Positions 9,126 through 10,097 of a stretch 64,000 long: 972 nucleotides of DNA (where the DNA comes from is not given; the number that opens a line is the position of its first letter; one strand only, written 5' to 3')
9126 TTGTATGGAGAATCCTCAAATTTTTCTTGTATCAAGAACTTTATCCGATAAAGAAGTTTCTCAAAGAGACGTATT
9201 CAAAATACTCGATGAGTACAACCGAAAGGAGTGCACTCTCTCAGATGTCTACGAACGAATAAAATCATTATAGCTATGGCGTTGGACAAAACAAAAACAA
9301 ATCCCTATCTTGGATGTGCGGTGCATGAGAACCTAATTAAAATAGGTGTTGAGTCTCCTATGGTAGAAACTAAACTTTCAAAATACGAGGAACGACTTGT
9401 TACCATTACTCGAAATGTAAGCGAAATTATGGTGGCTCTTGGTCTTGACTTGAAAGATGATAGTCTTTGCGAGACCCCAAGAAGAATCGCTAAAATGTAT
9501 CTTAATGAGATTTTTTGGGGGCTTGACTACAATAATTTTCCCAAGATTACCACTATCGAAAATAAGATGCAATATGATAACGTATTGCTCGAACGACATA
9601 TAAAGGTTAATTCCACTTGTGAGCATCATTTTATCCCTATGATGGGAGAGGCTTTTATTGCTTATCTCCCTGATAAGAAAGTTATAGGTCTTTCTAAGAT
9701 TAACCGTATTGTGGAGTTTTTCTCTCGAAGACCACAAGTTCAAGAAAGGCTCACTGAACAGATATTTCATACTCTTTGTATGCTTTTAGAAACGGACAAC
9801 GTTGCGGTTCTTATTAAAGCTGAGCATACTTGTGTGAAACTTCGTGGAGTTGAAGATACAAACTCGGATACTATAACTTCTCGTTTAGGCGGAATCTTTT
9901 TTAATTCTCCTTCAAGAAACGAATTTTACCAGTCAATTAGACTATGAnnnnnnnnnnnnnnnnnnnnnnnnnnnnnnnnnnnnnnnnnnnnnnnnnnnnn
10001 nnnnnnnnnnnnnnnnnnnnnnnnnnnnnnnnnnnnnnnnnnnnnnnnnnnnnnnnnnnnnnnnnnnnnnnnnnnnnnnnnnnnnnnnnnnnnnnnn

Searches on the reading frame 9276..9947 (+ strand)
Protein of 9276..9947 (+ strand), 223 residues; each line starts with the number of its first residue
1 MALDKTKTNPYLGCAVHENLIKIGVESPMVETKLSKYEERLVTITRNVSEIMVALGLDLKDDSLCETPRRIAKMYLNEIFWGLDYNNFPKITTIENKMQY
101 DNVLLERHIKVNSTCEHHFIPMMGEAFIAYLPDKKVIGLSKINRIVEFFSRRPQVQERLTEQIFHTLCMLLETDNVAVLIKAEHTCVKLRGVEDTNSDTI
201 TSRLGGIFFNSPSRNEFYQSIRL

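Call 27: search_protein_families(library=pfam, proteins=[window:9276-9947:+], max_evalue=0.01)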
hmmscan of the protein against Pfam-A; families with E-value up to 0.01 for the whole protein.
window:9276-9947:+ (223 aa): 2 families
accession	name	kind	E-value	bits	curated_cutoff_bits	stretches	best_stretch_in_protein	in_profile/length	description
PF01227.27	GTP_cyclohydroI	-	3e-59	199.9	27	1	45-221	2-178/179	GTP cyclohydrolase I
PF14489.11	QueF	-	0.0014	19.2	27.3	1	124-177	4-57/81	QueF-like protein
